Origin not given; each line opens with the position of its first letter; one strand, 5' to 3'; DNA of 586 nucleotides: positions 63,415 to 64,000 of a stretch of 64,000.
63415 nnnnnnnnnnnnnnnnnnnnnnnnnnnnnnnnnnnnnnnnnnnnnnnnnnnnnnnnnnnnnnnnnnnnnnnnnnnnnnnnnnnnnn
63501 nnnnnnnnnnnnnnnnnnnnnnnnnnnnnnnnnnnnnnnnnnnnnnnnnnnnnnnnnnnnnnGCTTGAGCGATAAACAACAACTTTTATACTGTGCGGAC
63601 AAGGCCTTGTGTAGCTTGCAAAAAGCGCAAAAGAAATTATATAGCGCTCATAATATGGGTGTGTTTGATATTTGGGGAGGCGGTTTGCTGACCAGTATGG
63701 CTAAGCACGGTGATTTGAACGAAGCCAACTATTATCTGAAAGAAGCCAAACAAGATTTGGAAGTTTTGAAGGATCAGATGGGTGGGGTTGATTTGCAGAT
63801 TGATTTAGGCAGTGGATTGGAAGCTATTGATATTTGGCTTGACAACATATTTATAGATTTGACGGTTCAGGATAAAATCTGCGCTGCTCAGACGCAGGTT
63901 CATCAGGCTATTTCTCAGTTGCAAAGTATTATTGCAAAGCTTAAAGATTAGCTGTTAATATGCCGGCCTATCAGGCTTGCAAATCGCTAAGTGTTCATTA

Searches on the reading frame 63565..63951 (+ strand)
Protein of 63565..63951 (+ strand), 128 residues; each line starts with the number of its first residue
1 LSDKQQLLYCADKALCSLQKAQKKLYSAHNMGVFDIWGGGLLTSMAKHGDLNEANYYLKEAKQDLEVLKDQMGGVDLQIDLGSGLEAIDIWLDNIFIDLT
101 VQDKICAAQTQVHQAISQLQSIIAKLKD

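Call 5: search_protein_families(library=pfam, proteins=[window:63565-63951:+], max_evalue=1)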
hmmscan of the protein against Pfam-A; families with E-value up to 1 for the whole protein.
window:63565-63951:+ (128 aa): 0 families

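Call 8: search_protein_families(library=ncbifam, proteins=[window:63565-63951:+], max_evalue=1)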
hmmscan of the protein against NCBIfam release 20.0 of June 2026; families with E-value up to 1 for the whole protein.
window:63565-63951:+ (128 aa): 1 family
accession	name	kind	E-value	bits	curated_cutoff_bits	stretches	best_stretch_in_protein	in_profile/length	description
TIGR01519.1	plasmod_dom_1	paralog_domain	0.058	13.5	29.35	1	92-120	13-41/70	Plasmodium falciparum uncharacterized domain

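Call 9: search_protein_families(library=padloc, proteins=[window:63565-63951:+], max_evalue=1)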
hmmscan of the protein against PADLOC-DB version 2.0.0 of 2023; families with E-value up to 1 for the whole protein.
window:63565-63951:+ (128 aa): 0 families

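Call 10: search_protein_families(library=phrogs, proteins=[window:63565-63951:+], max_evalue=1)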
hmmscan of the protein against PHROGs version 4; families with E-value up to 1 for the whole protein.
window:63565-63951:+ (128 aa): 1 family
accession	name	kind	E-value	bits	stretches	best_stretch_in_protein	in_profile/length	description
phrog_35192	-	unknown function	0.24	12.7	1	87-110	74-97/142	-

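Call 93: search_solved_structures(query=window:63565-63951:+, max_evalue=1)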
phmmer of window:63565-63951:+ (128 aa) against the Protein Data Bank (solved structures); distinct sequences matched with E-value up to 1: 1.
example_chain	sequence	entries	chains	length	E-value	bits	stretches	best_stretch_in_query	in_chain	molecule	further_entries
7k3h_A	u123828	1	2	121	0.38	14.1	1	26-75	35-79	Network hallucinated protein 0217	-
